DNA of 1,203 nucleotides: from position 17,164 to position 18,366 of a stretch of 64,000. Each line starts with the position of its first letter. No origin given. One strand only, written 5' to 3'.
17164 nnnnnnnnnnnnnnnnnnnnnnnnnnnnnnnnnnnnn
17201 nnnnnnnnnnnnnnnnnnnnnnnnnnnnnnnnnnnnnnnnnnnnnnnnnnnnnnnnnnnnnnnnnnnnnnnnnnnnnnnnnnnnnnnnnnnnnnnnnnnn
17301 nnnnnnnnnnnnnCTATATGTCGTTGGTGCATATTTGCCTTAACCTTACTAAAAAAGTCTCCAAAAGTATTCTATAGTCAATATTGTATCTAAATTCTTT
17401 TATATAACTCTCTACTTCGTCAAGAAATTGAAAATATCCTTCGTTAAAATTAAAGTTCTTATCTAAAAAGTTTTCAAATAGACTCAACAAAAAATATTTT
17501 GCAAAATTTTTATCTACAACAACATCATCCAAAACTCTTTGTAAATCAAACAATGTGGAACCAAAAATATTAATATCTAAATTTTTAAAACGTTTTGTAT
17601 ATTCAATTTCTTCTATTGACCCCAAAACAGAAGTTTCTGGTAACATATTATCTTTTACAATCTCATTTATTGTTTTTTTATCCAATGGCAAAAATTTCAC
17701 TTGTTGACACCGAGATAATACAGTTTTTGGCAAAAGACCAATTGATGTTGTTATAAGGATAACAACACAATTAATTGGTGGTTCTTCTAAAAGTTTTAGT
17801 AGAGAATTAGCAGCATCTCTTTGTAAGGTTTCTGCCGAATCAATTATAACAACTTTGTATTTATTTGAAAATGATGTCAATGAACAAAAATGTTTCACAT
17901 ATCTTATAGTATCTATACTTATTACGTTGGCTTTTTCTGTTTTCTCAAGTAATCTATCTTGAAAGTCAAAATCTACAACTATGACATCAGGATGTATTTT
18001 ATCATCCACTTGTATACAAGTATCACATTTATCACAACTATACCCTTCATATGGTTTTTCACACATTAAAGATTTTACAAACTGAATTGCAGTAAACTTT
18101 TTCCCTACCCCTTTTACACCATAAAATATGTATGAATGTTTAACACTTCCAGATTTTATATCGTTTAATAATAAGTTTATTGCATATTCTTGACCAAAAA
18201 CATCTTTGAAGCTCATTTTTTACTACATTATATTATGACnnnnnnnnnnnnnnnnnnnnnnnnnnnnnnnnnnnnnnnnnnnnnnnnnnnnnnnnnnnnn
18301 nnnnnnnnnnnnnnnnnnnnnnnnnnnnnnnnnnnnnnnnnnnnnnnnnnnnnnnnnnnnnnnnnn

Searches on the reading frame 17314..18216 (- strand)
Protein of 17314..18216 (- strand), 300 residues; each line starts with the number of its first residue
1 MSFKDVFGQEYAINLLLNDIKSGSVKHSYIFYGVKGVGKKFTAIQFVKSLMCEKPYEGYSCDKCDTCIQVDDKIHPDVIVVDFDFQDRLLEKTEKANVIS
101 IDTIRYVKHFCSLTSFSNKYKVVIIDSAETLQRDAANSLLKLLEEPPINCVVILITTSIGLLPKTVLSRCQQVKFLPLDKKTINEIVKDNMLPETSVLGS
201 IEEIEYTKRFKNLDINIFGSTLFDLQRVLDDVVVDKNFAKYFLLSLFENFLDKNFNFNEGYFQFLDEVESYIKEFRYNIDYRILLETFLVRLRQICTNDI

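Call 57: search_protein_families(library=pfam, proteins=[window:17314-18216:-], max_evalue=0.0001)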
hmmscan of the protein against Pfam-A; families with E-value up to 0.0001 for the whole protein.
window:17314-18216:- (300 aa): 2 families
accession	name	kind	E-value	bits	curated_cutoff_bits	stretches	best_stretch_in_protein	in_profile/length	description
PF13177.12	DNA_pol3_delta2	-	1.1e-47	162.4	27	1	9-178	2-160/161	DNA polymerase III, delta subunit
PF00004.35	AAA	-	1.4e-05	26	21.2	1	30-177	2-130/131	ATPase family associated with various cellular activities (AAA)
